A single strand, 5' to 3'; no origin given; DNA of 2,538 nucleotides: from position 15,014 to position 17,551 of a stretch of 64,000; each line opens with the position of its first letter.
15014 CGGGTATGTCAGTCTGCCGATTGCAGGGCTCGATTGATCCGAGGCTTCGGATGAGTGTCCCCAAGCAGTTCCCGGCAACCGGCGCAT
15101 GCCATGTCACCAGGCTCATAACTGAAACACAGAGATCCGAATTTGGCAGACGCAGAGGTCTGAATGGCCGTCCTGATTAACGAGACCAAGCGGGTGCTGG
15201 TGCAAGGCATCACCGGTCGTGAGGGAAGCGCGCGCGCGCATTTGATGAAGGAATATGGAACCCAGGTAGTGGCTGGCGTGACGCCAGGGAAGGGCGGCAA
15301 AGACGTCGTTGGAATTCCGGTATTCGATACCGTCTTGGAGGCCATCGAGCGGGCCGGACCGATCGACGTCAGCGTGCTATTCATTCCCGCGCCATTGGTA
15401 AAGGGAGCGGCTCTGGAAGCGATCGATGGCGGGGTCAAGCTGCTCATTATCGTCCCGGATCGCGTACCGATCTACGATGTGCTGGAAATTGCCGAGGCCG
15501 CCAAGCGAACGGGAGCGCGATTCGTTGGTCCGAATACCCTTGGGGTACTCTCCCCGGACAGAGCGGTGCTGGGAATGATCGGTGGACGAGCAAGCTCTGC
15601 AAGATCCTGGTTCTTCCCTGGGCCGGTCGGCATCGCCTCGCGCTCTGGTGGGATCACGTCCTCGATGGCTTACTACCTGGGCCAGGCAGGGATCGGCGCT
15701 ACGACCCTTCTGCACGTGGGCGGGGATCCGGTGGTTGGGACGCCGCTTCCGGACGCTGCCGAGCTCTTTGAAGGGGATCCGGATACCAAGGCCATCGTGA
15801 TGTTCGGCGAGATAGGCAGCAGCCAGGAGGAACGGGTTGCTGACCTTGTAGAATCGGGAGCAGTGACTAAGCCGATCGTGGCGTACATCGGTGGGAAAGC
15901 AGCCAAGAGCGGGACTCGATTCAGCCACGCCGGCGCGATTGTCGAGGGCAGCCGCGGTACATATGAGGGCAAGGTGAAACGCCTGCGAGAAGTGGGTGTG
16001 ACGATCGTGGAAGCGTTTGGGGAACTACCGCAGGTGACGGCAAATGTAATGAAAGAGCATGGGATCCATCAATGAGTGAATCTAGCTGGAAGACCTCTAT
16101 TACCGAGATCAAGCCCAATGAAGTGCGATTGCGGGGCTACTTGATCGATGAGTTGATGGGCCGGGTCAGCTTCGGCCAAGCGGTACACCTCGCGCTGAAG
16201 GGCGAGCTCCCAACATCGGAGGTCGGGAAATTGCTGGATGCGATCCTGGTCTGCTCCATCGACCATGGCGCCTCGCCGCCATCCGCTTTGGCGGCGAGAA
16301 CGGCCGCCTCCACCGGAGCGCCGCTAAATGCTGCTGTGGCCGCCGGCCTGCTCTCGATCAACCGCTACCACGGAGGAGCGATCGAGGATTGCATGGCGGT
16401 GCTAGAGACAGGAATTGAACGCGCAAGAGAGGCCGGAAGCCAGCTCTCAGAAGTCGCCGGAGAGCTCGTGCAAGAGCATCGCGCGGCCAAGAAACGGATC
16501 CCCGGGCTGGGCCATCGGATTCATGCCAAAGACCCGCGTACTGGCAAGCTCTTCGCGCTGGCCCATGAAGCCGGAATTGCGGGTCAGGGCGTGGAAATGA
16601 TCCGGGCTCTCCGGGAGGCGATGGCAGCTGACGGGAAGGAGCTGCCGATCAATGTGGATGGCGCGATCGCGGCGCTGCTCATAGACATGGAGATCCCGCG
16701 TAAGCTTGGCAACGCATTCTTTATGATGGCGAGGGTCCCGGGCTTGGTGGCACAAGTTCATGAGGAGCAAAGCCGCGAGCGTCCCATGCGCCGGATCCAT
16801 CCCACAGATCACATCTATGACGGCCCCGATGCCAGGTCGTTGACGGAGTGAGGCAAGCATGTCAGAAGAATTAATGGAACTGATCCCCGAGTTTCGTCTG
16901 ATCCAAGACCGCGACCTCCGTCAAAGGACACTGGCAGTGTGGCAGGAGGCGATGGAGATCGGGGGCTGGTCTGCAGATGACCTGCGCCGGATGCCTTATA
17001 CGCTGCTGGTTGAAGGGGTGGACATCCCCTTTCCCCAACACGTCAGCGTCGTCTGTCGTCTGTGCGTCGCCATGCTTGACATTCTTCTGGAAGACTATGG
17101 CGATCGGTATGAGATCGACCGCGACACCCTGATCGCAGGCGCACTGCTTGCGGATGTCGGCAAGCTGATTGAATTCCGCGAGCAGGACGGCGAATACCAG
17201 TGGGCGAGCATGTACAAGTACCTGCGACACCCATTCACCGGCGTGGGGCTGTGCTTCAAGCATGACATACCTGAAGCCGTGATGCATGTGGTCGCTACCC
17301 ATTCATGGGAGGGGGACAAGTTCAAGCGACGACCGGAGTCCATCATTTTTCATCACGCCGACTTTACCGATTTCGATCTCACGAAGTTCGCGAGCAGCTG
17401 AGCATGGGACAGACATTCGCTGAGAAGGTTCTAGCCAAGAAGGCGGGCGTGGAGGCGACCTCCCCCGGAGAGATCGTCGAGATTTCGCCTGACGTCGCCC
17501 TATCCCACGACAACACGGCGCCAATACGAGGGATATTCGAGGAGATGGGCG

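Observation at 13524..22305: Eight-gene operon-like cluster joining citryl-CoA synthetase/lyase-like genes to a homoaconitase-type hydro-lyase, an IDH/HICDH-type dehydrogenase, PrpD and a thioesterase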

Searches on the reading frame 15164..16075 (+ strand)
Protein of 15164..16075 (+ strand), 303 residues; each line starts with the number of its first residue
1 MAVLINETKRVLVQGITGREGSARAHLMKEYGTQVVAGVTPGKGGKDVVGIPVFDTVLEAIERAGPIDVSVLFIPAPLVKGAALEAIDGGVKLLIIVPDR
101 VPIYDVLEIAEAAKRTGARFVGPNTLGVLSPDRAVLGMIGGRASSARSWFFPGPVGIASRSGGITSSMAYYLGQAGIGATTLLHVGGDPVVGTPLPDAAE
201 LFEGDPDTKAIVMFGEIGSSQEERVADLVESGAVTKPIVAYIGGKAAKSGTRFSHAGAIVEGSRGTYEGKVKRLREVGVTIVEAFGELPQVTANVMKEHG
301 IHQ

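Call 3: search_protein_families(library=pfam, proteins=[window:15164-16075:+])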
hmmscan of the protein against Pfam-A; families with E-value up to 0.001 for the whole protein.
window:15164-16075:+ (303 aa): 4 families
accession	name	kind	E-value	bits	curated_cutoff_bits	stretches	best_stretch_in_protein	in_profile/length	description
PF02629.25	CoA_binding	-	1.3e-22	80.8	22.3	1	7-97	2-94/97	CoA binding domain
PF00549.24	Ligase_CoA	-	3.3e-13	50.3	24.5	1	159-278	2-126/128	CoA-ligase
PF13607.11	Succ_CoA_lig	-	1.4e-11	44.7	27.4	1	152-291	1-134/138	Succinyl-CoA ligase like flavodoxin domain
PF13380.12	CoA_binding_2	-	9e-07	29.8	22.8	1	13-129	5-114/116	CoA binding domain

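Call 4: search_protein_families(library=ncbifam, proteins=[window:15164-16075:+])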
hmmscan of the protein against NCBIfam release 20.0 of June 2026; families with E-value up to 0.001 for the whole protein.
window:15164-16075:+ (303 aa): 5 families
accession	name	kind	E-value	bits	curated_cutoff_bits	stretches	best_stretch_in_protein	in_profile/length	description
NF004230.0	PRK05678.1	equivalog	5.4e-86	288.4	336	1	1-298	1-290/291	succinate--CoA ligase subunit alpha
TIGR01019.1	sucCoAalpha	subfamily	4.9e-84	282.1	353.2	1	4-295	2-285/286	succinate--CoA ligase subunit alpha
TIGR02717.1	AcCoA-syn-alpha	equivalog_domain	1.2e-22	80.3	567.15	1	38-297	41-289/447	acetate--CoA ligase alpha subunit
NF045494.1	AcCoALig_Archglob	equivalog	3.6e-11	42.2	1200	1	66-295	281-501/665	acetate--CoA ligase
NF045493.1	HydDutCoALig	equivalog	5.1e-10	38.6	1300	1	7-291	8-288/698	4-hydroxybutyrate--CoA ligase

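Call 100: search_solved_structures(query=window:15164-16075:+, max_evalue=1e-10, show_alignments=0)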
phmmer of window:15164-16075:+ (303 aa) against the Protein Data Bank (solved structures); distinct sequences matched with E-value up to 1e-10: 36.
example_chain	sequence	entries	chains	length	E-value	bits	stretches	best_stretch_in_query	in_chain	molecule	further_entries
2yv2_A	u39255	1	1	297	7.7e-82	278.4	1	1-295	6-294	Succinyl-CoA synthetase alpha chain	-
2yv1_A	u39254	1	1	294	3.1e-73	250.1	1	3-296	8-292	Succinyl-CoA ligase [ADP-forming] subunit alpha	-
3ufx_A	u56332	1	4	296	4.3e-72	246.4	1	3-292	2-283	succinyl-CoA synthetase alpha subunit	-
1oi7_A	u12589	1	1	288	1.4e-71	244.7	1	3-291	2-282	SUCCINYL-COA SYNTHETASE ALPHA CHAIN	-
2nu8_A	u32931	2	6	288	1.4e-63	218.4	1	3-296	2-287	Succinyl-CoA ligase [ADP-forming] subunit alpha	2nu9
2nu7_A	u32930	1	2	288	5e-63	216.6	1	3-296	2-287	Succinyl-CoA ligase [ADP-forming] subunit alpha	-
1jkj_A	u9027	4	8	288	5.6e-63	216.5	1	3-296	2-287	succinyl-CoA synthetase alpha subunit | SUCCINYL-COA SYNTHETASE, ALPHA SUBUNIT | PROTEIN (SUCCINYL-COA LIGASE)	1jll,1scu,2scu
2nu6_A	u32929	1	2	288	7.8e-63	216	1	3-296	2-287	Succinyl-CoA ligase [ADP-forming] subunit alpha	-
2nua_A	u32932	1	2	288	8.1e-63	215.9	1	3-296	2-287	Succinyl-CoA ligase [ADP-forming] subunit alpha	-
1cqi_A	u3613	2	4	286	1.6e-62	215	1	3-290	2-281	PROTEIN (SUCCINYL-COA SYNTHETASE ALPHA CHAIN) | SUCCINYL-COA SYNTHETASE ALPHA CHAIN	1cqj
6mgg_A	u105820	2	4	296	6.7e-62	212.9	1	1-288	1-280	Succinate--CoA ligase [ADP-forming] subunit alpha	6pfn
6mel_A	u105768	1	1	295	2.2e-57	198.1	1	1-285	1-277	Succinate--CoA ligase subunit alpha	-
2fp4_A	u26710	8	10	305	1.5e-56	195.4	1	5-283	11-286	Succinyl-CoA ligase [GDP-forming] alpha-chain, mitochondrial | Succinate--CoA ligase [ADP/GDP-forming] subunit alpha, mitochondrial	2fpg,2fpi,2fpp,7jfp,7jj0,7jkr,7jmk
4xx0_A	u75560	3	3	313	1.6e-56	195.3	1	5-283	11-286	Succinyl-CoA ligase [ADP/GDP-forming] subunit alpha, mitochondrial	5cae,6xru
1euc_A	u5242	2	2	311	1.6e-56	195.3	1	5-283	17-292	SUCCINYL-COA SYNTHETASE, ALPHA CHAIN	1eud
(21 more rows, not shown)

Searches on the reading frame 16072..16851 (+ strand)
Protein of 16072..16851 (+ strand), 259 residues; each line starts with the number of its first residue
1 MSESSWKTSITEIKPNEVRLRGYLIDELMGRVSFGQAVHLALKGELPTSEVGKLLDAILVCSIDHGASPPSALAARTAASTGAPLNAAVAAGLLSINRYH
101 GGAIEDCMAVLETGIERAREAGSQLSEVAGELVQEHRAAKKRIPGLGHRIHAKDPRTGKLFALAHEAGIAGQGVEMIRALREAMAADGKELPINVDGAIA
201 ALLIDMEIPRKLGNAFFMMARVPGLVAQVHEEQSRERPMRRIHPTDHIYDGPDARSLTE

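Call 3: search_protein_families(library=pfam, proteins=[window:16072-16851:+])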
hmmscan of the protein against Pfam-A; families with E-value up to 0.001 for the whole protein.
window:16072-16851:+ (259 aa): 1 family
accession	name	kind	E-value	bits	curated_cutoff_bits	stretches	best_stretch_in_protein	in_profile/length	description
PF00285.26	Citrate_synt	-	9.2e-38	130.6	27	2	48-240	163-355/357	Citrate synthase, C-terminal domain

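Call 4: search_protein_families(library=ncbifam, proteins=[window:16072-16851:+])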
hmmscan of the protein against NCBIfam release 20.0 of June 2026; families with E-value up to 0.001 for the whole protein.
window:16072-16851:+ (259 aa): 21 families
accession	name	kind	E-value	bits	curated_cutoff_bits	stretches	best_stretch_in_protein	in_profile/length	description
NF004869.0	PRK06224.1-6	subfamily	4e-78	262.4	212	1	3-258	2-257/263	citryl-CoA lyase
NF004866.0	PRK06224.1-3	subfamily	2.6e-76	256.4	245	1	2-257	15-269/275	citryl-CoA lyase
NF004864.0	PRK06224.1-1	equivalog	5.2e-63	212.7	261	1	4-258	15-276/278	citryl-CoA lyase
NF004868.0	PRK06224.1-5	subfamily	5.5e-56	189.5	193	1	4-235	4-238/260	citryl-CoA lyase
NF004867.0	PRK06224.1-4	equivalog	2.3e-36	125.2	409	1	24-235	27-236/261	citryl-CoA lyase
NF004865.0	PRK06224.1-2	equivalog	5.9e-32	111.2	323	1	15-252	20-262/265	citryl-CoA lyase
TIGR01800.1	cit_synth_II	subfamily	1.6e-24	86.4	421.3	1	53-255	168-360/368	2-methylcitrate synthase/citrate synthase II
NF041301.1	Cit_synth_Halo_CitZ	equivalog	3.2e-22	79.1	550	1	53-240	178-360/379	citrate synthase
NF009005.0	PRK12350.1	subfamily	3.8e-21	75.7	332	1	48-257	154-355/366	citrate synthase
NF004126.0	PRK05614.1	equivalog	3e-19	68.8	505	1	52-257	219-424/430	citrate synthase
NF010638.0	PRK14035.1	equivalog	4.7e-17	61.8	572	1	42-240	161-353/372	citrate synthase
NF010639.0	PRK14036.1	equivalog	5.4e-17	61.6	502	1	52-256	174-371/379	citrate synthase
NF010636.0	PRK14033.1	equivalog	4.7e-16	58.6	479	1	70-258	194-373/376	bifunctional 2-methylcitrate synthase/citrate synthase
NF009004.0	PRK12349.1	equivalog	2.1e-15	56.4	508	1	31-240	154-358/372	citrate synthase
NF009006.1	PRK12351.1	equivalog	4.7e-15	54.9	550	1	70-256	192-369/376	bifunctional 2-methylcitrate synthase/citrate synthase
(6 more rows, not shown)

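Call 23: search_solved_structures(query=window:16072-16851:+, max_evalue=1e-10, show_alignments=3)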
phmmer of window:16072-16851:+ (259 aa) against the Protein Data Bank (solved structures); distinct sequences matched with E-value up to 1e-10: 12.
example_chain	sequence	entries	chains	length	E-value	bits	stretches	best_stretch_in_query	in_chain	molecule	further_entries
6hxp_A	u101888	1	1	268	1.7e-55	191.5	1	3-256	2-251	Citryl-CoA lyase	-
6qcl_A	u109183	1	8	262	1.2e-17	67.6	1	5-241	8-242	ATP-citrate lyase alpha-subunit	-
6hxn_A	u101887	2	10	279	1.4e-17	67.3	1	5-241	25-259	ATP-citrate lyase alpha-subunit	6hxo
6nzy_A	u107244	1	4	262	1.5e-17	67.3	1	6-241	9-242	ATP-citrate lyase alpha-subunit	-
6hxj_B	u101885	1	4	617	9.4e-17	64.6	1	7-240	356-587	ATP-citrate lyase alpha-subunit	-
1vgm_A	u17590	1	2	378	1.9e-13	53.8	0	33-256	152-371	378aa long hypothetical citrate synthase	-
3tqg_A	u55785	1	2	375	7.9e-13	51.8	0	34-252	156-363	2-methylcitrate synthase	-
1aj8_A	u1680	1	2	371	9.8e-13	51.5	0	40-240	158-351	CITRATE SYNTHASE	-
1iom_A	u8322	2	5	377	1e-12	51.4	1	43-238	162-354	CITRATE SYNTHASE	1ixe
6abv_A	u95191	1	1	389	6.2e-11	45.6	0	34-252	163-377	Citrate synthase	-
6abw_A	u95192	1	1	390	6.3e-11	45.6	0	34-252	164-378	Citrate synthase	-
3hwk_A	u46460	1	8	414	6.9e-11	45.4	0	38-237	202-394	Methylcitrate synthase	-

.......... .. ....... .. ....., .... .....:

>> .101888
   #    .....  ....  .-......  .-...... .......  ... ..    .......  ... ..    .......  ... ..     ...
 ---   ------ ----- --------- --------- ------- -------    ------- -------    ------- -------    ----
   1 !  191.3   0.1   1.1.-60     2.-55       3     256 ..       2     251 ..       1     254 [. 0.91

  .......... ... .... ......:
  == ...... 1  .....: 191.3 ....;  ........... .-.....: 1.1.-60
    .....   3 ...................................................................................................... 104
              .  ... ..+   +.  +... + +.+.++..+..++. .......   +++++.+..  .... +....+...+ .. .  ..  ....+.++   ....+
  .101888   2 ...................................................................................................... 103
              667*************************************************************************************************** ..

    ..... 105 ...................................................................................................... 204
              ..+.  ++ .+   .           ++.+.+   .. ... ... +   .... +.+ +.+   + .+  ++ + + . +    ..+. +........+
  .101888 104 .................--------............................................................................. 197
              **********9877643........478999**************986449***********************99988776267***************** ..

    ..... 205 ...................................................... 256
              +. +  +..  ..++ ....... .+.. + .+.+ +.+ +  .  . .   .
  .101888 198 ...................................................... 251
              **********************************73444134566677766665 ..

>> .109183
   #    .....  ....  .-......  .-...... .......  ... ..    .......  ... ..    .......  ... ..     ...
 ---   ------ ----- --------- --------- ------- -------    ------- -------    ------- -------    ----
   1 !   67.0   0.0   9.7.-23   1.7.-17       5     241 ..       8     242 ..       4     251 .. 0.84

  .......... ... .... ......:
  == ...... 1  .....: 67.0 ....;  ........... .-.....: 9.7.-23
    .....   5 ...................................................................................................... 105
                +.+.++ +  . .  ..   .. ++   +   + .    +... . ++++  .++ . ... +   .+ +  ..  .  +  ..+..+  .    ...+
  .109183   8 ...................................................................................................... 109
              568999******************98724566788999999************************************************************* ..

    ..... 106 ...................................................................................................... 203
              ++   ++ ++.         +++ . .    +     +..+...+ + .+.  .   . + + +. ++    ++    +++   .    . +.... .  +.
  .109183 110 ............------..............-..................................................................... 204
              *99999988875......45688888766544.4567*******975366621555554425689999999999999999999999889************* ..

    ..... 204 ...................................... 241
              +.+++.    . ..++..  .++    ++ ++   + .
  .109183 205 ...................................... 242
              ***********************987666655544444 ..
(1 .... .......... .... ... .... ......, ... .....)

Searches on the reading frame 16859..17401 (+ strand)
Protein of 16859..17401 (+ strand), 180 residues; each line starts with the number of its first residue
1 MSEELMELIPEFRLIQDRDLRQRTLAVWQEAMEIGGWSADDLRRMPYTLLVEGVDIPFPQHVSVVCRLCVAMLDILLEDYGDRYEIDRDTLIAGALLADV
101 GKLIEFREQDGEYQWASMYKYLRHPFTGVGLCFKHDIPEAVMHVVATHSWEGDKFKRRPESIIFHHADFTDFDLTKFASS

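Call 3: search_protein_families(library=pfam, proteins=[window:16859-17401:+])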
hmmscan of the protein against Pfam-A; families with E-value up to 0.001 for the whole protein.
window:16859-17401:+ (180 aa): 0 families

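Call 4: search_protein_families(library=ncbifam, proteins=[window:16859-17401:+])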
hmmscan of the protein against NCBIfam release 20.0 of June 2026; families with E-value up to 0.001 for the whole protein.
window:16859-17401:+ (180 aa): 1 family
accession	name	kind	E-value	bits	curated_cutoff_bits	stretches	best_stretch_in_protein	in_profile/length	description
TIGR00277.1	HDIG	domain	3e-05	23.8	27.6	1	73-148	12-81/84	HDIG domain-containing metalloprotein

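Call 42: search_protein_families(library=pfam, proteins=[window:16859-17401:+], max_evalue=1)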
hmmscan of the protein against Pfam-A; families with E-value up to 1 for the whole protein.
window:16859-17401:+ (180 aa): 1 family
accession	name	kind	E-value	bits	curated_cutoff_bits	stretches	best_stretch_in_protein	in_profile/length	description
PF01966.28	HD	-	0.0024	18.6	22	1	76-168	11-111/116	HD domain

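Call 83: predict_structure(protein=window:16859-17401:+)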
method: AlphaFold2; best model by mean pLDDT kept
length: 180 residues; sequences in the alignment: 1
mean_pLDDT: 44.6   pTM: 0.46
mean pLDDT of the five models: 44.6, 43.2, 40.7, 40.8, 38.7
residues with pLDDT >= 90: 0; 70-90: 21; 50-70: 49; < 50: 110
segments of 3 or more residues with pLDDT < 50: 46-55, 57-61, 89-180
pLDDT, mean of each block of 10 residues (from residue 1): 64 73 76 72 53 45 56 60 52 40 26 23 28 26 29 28 25 27
secondary structure, 60 per line:
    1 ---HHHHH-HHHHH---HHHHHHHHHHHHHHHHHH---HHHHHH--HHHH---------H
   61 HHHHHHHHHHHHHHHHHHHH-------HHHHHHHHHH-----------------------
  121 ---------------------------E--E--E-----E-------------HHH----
elements in order: H4-8 H10-14 H18-35 H39-44 H47-50 H60-80 H88-97

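Call 87: search_solved_structures(query=A3, max_evalue=10, show_alignments=2)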
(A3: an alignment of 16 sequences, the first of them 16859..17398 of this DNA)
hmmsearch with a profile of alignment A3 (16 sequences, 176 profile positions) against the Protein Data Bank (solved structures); distinct sequences matched with E-value up to 10: 1.
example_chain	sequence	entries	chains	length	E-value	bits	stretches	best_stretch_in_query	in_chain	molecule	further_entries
9h3f_A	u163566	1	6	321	0.011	18.5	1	60-124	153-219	3'-5' exoribonuclease YhaM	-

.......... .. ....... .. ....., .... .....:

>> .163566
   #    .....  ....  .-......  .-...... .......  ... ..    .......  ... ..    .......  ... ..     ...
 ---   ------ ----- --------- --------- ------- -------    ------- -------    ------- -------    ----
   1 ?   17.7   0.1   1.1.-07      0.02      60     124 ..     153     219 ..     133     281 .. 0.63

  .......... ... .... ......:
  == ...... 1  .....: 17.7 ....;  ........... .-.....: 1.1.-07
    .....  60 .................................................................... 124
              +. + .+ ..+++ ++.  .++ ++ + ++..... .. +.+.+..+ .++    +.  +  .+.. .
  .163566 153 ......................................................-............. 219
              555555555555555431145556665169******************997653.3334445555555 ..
